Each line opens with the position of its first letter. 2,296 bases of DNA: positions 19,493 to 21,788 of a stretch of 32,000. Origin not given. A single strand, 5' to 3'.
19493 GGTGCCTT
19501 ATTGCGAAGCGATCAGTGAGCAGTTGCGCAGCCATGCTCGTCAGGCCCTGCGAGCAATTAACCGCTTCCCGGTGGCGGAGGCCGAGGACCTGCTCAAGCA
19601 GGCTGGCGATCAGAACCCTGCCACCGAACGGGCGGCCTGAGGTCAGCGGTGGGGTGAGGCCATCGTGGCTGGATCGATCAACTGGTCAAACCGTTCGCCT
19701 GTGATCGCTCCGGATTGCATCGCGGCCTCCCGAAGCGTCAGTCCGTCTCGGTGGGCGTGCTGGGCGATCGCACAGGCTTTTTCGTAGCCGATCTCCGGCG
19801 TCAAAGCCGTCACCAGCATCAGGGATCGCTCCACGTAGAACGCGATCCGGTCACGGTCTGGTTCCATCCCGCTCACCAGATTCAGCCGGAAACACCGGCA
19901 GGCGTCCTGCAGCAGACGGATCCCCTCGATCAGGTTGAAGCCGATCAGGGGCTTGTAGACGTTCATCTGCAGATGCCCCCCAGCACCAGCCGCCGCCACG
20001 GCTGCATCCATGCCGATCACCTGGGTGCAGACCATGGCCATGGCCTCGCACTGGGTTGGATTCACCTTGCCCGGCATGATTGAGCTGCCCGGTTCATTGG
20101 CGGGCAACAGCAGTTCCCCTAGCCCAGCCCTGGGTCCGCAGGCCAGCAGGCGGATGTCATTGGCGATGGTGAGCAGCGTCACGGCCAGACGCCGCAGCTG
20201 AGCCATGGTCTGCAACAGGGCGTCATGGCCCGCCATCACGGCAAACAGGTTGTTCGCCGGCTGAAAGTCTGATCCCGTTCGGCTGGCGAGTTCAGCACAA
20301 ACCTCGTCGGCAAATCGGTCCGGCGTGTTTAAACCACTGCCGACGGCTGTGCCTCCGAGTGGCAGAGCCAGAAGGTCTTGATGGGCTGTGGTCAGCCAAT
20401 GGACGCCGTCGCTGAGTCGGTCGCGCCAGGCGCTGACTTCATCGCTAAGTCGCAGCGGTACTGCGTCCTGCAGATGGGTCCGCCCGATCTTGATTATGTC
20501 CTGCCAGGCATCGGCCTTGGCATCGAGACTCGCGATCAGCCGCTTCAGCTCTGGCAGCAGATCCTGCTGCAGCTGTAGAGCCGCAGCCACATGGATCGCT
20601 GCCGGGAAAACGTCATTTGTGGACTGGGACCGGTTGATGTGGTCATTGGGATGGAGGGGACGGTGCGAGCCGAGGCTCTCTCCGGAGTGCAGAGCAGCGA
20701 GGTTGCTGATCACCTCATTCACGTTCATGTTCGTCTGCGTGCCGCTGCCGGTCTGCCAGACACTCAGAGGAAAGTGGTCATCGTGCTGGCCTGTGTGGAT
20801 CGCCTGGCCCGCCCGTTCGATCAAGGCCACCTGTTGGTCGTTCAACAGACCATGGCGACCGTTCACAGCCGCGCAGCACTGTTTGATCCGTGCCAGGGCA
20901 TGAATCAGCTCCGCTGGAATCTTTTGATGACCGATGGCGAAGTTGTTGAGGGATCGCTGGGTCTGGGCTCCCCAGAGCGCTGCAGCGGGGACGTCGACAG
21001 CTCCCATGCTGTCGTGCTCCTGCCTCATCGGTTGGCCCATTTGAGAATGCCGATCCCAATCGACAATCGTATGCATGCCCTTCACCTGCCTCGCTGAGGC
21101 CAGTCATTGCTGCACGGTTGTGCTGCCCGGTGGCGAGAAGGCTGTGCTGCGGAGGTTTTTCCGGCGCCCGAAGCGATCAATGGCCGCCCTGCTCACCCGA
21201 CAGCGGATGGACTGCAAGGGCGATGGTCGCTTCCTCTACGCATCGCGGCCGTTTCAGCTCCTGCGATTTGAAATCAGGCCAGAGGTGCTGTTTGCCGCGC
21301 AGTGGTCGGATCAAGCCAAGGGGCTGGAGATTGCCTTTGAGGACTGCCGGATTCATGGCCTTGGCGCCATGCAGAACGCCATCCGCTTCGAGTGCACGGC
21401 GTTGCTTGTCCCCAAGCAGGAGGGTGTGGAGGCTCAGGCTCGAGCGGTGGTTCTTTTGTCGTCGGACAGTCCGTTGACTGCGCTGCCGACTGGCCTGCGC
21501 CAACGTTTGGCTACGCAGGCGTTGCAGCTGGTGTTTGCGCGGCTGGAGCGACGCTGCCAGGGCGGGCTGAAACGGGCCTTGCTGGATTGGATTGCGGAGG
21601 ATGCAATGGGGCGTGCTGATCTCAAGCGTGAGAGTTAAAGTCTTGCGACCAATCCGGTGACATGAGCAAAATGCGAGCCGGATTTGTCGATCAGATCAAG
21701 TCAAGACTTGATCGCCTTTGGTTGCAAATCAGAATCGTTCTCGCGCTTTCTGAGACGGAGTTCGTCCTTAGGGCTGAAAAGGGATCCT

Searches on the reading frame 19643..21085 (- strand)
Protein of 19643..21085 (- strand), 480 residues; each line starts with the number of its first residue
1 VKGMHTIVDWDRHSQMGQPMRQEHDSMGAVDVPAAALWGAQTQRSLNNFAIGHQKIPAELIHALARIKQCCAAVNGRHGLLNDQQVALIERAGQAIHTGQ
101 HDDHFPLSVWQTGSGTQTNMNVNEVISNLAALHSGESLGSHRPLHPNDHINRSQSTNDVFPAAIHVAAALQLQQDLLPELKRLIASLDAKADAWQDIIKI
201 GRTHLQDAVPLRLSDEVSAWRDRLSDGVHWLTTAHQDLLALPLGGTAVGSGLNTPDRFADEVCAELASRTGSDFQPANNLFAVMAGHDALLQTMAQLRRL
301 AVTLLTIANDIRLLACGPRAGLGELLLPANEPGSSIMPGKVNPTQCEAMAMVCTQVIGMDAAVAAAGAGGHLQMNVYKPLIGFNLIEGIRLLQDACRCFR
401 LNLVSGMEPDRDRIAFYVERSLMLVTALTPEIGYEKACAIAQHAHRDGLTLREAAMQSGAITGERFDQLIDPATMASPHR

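Call 9: find_related_loci(query=window:19643-21085:-, collection=genome_contigs, flank=10000)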
Query window:19643-21085:- (480 aa) in genome_contigs; peptide patterns used: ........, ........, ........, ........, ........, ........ (x = any residue, [..] = any of these).
600 stretches matched a pattern (row limit reached: there are more); 597 encode a relative of the query (tblastn E <= 1e-3); the best 80 are kept; 80 distinct loci.
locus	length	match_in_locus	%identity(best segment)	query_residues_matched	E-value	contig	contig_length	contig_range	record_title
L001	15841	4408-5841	80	2-479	0e+0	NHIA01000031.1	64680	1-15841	MAG: Cyanobacteria bacterium TMED177 120225, whole genome shotgun sequence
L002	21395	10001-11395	61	16-480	0e+0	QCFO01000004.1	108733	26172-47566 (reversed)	Prochlorococcus sp. AG-363-K07 Ga0115808_104, whole genome shotgun sequence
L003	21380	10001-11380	65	16-475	0e+0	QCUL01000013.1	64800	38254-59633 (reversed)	Synechococcus sp. AG-679-C18 Ga0171716_113, whole genome shotgun sequence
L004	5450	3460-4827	59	21-476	0e+0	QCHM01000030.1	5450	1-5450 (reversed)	Prochlorococcus sp. AG-402-B19 Ga0171855_130, whole genome shotgun sequence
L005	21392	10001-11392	58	15-478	6e-178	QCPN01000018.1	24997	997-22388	Prochlorococcus sp. AG-436-O09 Ga0171975_118, whole genome shotgun sequence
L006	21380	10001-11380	52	16-475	5e-169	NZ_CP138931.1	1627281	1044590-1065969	Prochlorococcus marinus str. SS51 chromosome, complete genome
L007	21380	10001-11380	51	16-475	2e-168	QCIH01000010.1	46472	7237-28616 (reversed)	Prochlorococcus sp. AG-402-K16 Ga0115737_110, whole genome shotgun sequence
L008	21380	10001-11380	51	16-475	1e-167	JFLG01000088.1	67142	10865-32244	Prochlorococcus sp. scB241_528N17 contig_103, whole genome shotgun sequence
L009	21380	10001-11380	50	16-475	5e-167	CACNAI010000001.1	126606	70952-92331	MAG: uncultured Prochlorococcus sp. isolate AG-892-J18 genome assembly, contig: AG-892-J18_NODE_1, whole genome shotgun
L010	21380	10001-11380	51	16-475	4e-167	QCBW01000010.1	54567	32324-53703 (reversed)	Prochlorococcus sp. AG-347-J20 Ga0115701_110, whole genome shotgun sequence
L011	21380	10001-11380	50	16-475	3e-166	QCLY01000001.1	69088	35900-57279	Prochlorococcus sp. AG-418-G23 Ga0171921_101, whole genome shotgun sequence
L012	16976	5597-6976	50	16-475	6e-166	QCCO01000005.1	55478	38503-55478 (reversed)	Prochlorococcus sp. AG-347-L19 Ga0115716_105, whole genome shotgun sequence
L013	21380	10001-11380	50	16-475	1e-165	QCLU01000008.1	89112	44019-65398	Prochlorococcus sp. AG-418-D13 Ga0171917_108, whole genome shotgun sequence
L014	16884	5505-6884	50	16-475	2e-165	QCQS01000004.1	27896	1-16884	Prochlorococcus sp. AG-455-E15 Ga0171995_104, whole genome shotgun sequence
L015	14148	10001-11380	50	16-475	2e-165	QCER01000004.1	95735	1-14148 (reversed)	Prochlorococcus sp. AG-355-P18 Ga0115788_104, whole genome shotgun sequence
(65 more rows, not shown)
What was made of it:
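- Tried and rejected: Genome-collection scan with fumC (call 9).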

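Call 53: list_cluster_members(proteins=[L001:2982-3803:-, L082:2177-2998:+, L085:2320-3144:+, L082:133-1530:-, L085:272-1669:-, L001:1751-2989:-, L082:2991-4229:+, L003:10001-11392:+])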
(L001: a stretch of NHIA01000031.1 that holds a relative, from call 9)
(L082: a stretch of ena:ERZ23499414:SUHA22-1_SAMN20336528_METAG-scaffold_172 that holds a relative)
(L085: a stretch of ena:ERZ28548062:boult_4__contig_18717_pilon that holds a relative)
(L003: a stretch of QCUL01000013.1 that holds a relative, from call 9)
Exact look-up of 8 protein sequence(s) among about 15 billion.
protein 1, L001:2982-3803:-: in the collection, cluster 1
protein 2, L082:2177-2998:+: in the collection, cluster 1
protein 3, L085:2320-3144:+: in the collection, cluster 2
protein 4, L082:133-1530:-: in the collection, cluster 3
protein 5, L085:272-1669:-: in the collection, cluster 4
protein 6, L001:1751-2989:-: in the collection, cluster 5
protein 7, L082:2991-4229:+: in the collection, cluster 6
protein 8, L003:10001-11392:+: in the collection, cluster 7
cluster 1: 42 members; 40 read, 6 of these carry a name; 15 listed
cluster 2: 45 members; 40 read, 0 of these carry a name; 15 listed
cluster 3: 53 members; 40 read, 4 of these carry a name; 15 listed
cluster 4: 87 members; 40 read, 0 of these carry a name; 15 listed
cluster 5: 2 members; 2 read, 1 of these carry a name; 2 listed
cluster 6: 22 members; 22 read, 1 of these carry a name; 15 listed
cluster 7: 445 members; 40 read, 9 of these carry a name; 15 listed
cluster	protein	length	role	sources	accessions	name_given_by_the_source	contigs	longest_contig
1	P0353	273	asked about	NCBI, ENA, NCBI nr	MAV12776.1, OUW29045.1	MAG: hypothetical protein CL861_04860 [Cyanobium sp. MED843] | hypothetical protein [Cyanobium sp. MED843]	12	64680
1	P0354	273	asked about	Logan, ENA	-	-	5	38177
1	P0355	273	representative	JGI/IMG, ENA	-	-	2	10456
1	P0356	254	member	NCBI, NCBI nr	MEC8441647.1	MAG: hypothetical protein VXZ59_04935 [Cyanobacteriota bacterium] | hypothetical protein [Cyanobacteriota bacterium]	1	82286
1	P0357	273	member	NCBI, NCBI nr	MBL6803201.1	MAG: ABC transporter permease [Synechococcus sp. BS307-5m-G38] | ABC transporter permease [Synechococcus sp. BS307-5m-G38]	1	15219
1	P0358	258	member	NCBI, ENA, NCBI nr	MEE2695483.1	MAG: hypothetical protein VYB57_00165 [Cyanobacteriota bacterium] | hypothetical protein [Cyanobacteriota bacterium]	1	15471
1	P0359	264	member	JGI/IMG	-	capsular polysaccharide transport system permease protein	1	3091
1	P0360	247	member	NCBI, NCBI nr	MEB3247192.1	MAG: hypothetical protein VKJ63_04950 [Synechococcus sp.] | hypothetical protein [Synechococcus sp.]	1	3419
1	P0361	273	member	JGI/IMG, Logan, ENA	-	-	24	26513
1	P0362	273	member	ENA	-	-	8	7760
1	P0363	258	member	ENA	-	-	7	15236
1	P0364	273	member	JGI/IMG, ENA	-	-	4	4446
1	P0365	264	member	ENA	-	-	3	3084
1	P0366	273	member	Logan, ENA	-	-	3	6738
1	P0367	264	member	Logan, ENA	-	-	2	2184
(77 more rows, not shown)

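Call 69: search_protein_families(library=pfam, proteins=[L001:930-1724:-, L086:17827-18201:-, L086:17266-17787:-], max_evalue=0.1)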
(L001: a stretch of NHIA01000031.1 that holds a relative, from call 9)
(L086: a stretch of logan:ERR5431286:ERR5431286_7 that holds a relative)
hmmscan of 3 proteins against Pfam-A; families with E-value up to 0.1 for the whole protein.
L001:930-1724:- (264 aa): 1 family
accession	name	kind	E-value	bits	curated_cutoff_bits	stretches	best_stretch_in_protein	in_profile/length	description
PF23134.2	TRIP4_3rd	-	0.0077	17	27.7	1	109-148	4-43/54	TRIP4, third domain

L086:17827-18201:- (124 aa): 0 families

L086:17266-17787:- (173 aa): 4 families
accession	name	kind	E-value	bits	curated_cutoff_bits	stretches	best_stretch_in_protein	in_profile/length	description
PF04191.18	PEMT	-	1.1e-11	45.5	25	1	53-143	3-96/105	Phospholipid methyltransferase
PF04140.19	ICMT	-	0.00034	21.4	24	1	71-146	16-94/95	Isoprenylcysteine carboxyl methyltransferase (ICMT) family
PF07298.16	NnrU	-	0.0079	16.3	24.7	1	47-133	62-134/188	NnrU protein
PF01222.22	ERG4_ERG24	-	0.062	12.5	27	1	84-119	345-380/432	Ergosterol biosynthesis ERG4/ERG24 family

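Call 104: search_protein_families(library=ncbifam, proteins=[L086:13709-14776:-, L086:14782-15690:-, L086:15690-16277:-, L086:16267-17208:-, L086:11331-13709:-], max_evalue=1e-10)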
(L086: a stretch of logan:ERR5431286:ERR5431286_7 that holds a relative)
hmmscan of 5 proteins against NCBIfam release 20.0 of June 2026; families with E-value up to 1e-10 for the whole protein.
L086:13709-14776:- (355 aa): 17 families
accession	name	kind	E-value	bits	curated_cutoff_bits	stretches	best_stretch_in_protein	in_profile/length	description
TIGR01181.1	dTDP_gluc_dehyt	equivalog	1e-124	415.8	365.1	1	17-349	1-314/321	dTDP-glucose 4,6-dehydratase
NF007490.0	PRK10084.1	subfamily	4.8e-123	410.7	649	1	17-348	2-336/361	dTDP-glucose 4,6-dehydratase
NF007582.0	PRK10217.1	equivalog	1.2e-120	402.9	698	1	16-349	2-334/355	dTDP-glucose 4,6-dehydratase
TIGR04180.1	EDH_00030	hypoth_equivalog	1.3e-33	116.4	475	1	18-291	1-258/297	NAD-dependent 4,6-dehydratase LegB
TIGR01179.1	galE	equivalog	2.3e-28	99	262.3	1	17-347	1-326/332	UDP-glucose 4-epimerase GalE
TIGR02622.1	CDP_4_6_dhtase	equivalog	2.8e-28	99.1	278.45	1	15-350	4-334/352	CDP-glucose 4,6-dehydratase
TIGR01472.1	gmd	equivalog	1.3e-22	80.5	415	1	18-344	3-336/342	GDP-mannose 4,6-dehydratase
NF011728.1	PRK15181.1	equivalog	9.2e-20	70.9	760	1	10-349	10-340/348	Vi polysaccharide biosynthesis UDP-N-acetylglucosaminuronic acid C-4 epimerase TviC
TIGR03466.1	HpnA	hypoth_equivalog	4.5e-17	61.9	367.65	1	17-272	2-230/327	hopanoid-associated sugar epimerase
NF042422.1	oxyalk_red_OleD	equivalog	1.4e-14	54.2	580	1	17-286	2-247/329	2-alkyl-3-oxoalkanoate reductase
NF052578.1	StrlDmthSdmBMthl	equivalog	2.9e-14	53.5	600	1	18-293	3-245/328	sterol demethylase protein SdmB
NF007956.0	PRK10675.1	subfamily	3.1e-14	52.8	394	1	17-349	2-332/338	UDP-glucose 4-epimerase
NF043036.1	ErythonDh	equivalog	1.5e-13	50.6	325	1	17-193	2-163/321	D-erythronate dehydrogenase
TIGR02197.1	heptose_epim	equivalog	2e-12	46.9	274.6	1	18-347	1-314/316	ADP-glyceromanno-heptose 6-epimerase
TIGR01214.1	rmlD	equivalog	6.3e-12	45.2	224.05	1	17-192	1-137/285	dTDP-4-dehydrorhamnose reductase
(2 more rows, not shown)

L086:14782-15690:- (302 aa): 2 families
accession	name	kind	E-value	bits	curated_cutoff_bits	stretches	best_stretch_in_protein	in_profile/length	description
TIGR01214.1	rmlD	equivalog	1.4e-80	270.5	224.05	1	2-297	1-284/285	dTDP-4-dehydrorhamnose reductase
NF007440.0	PRK09987.1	equivalog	4.3e-55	187.1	308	1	1-298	1-293/299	dTDP-4-dehydrorhamnose reductase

L086:15690-16277:- (195 aa): 1 family
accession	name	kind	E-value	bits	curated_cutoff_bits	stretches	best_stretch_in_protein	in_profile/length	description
TIGR01221.1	rmlC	equivalog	6.7e-68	227.9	155.75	1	13-188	6-175/176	dTDP-4-dehydrorhamnose 3,5-epimerase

L086:16267-17208:- (313 aa): 17 families
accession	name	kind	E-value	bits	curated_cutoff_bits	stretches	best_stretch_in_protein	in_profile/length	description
TIGR01207.1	rmlA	equivalog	2.9e-150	499.1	360.65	1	8-292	1-285/286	glucose-1-phosphate thymidylyltransferase RfbA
NF012024.0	PRK15480.1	equivalog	1.5e-136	454.3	588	1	6-293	3-290/292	glucose-1-phosphate thymidylyltransferase RfbA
TIGR01208.1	rmlA_long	equivalog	1.5e-56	191.8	320.25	1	8-241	1-232/353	glucose-1-phosphate thymidylyltransferase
TIGR03992.1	Arch_glmU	subfamily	1.1e-42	146.3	292.1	1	8-232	2-216/393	bifunctional sugar-1-phosphate nucleotidylyltransferase/acetyltransferase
NF041313.1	UDPGP_AglF_Halo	equivalog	6.6e-32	110.8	400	1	8-215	2-207/234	UTP--glucose-1-phosphate uridylyltransferase AglF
NF052502.1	man1P_GTase_Rv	exception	5.6e-27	94.5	440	1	9-197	3-189/352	mannose-1-phosphate guanylyltransferase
NF041173.1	Sug_nt_acttase_Thmprot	equivalog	3.3e-26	92.2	600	1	8-236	2-220/405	bifunctional sugar-1-phosphate nucleotidylyltransferase/acetyltransferase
TIGR01099.1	galU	equivalog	1.1e-23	84.1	326.8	1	7-62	2-57/261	UTP--glucose-1-phosphate uridylyltransferase GalU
NF045761.1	NAMPUrTaseMurU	equivalog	4.7e-19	69.1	250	1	8-238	2-222/226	N-acetylmuramate alpha-1-phosphate uridylyltransferase MurU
NF003670.0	PRK05293.1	equivalog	3.1e-15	56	470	0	137-239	151-254/382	glucose-1-phosphate adenylyltransferase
NF009928.0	PRK13389.1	equivalog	3.8e-13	49.2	548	0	7-60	9-62/302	UTP--glucose-1-phosphate uridylyltransferase GalU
NF010938.0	PRK14358.1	equivalog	4.9e-13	48.4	500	1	9-214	10-214/481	bifunctional N-acetylglucosamine-1-phosphate uridyltransferase/glucosamine-1-phosphate acetyltransferase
TIGR02091.1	glgC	equivalog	5.2e-12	45.5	424.9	0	9-72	3-66/364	glucose-1-phosphate adenylyltransferase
NF007516.0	PRK10122.1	equivalog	6.2e-12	45.3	534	0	8-60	5-57/297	UTP--glucose-1-phosphate uridylyltransferase GalF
NF010935.0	PRK14355.1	equivalog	2e-11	43.2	718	1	9-212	6-210/459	bifunctional UDP-N-acetylglucosamine diphosphorylase/glucosamine-1-phosphate N-acetyltransferase GlmU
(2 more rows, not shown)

L086:11331-13709:- (792 aa): 16 families
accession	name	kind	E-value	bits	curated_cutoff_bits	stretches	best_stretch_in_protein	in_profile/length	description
NF038299.1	EPS_HpsN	equivalog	9.9e-33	113.4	425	2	488-737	1-246/317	hormogonium polysaccharide biosynthesis glycosyltransferase HpsN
TIGR03965.1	mycofact_glyco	equivalog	1.1e-29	103.7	280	1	480-710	66-281/467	mycofactocin biosynthesis glycosyltransferase MftF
NF047683.1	TeichurnBiosyTuaG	equivalog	9.6e-29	100.8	400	1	223-354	3-131/252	teichuronic acid biosynthesis protein TuaG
TIGR03937.1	PgaC_IcaA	equivalog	2.4e-27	95.9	422.3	1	221-339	40-156/407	poly-beta-1,6-N-acetyl-D-glucosamine synthase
NF053739.1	GlytfEpsEBac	equivalog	8.7e-27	93.8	450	1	226-407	1-184/265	glycosyltransferase EpsE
TIGR04242.1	nodulat_NodC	equivalog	2.7e-22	79.3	550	1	222-334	44-157/395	chitooligosaccharide synthase NodC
NF007453.0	PRK10018.1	equivalog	4.6e-22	79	382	1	223-412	3-193/280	colanic acid biosynthesis glycosyltransferase WcaA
TIGR04017.1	WcaA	equivalog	1.8e-21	76.9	495.75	1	223-411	2-191/279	colanic acid biosynthesis glycosyltransferase WcaA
NF041875.1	EPS_EpsD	equivalog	5e-21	75.4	370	0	228-326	1-97/325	exopolysaccharide biosynthesis glycosyltransferase EpsD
NF050050.1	ProtGlycPglI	equivalog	1.6e-20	73.7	500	1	226-333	2-108/306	GalNAc(5)-diNAcBac-PP-undecaprenol beta-1,3-glucosyltransferase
NF007482.0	PRK10073.1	equivalog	5.3e-20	71.7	423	1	223-327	3-103/334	glycosyltransferase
TIGR03111.1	glyc2_xrt_Gpos1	hypoth_equivalog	2e-16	59.9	363.95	1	221-339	44-162/439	TIGR03111 family XrtG-associated glycosyltransferase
NF041394.1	GtaseAglG_Halo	equivalog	3.7e-15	56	440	0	228-335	3-106/304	glucosyl-dolichyl phosphate glucuronosyltransferase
NF038302.1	EPS_HpsE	equivalog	9.6e-13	47.8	300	0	228-339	3-117/307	hormogonium polysaccharide biosynthesis glycosyltransferase HpsE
TIGR01556.1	rhamnosyltran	subfamily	1e-11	44.5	200.55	0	510-709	13-200/281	rhamnosyltransferase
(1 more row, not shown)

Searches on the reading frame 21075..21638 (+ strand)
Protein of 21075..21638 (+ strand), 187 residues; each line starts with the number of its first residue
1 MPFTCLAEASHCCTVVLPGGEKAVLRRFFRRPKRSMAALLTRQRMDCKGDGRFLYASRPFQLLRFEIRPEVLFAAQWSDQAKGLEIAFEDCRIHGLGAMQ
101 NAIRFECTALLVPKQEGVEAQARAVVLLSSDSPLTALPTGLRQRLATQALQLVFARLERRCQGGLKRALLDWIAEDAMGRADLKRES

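Call 4: search_protein_families(library=pfam, proteins=[window:21075-21638:+], max_evalue=0.01)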
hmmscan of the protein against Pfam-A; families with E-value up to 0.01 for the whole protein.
window:21075-21638:+ (187 aa): 1 family
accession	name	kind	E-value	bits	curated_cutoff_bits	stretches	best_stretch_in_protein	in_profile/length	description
PF09366.15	DUF1997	-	3.1e-12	47.3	27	1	25-165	2-145/153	Protein of unknown function (DUF1997)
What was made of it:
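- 21075..21638 (+): DUF1997 protein with core-like GC, co-distributed with the kps genes. PF09366, E=3e-12 (call 4).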

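Call 5: search_protein_families(library=ncbifam, proteins=[window:21075-21638:+], max_evalue=0.01)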
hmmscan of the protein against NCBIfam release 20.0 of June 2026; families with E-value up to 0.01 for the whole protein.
window:21075-21638:+ (187 aa): 0 families
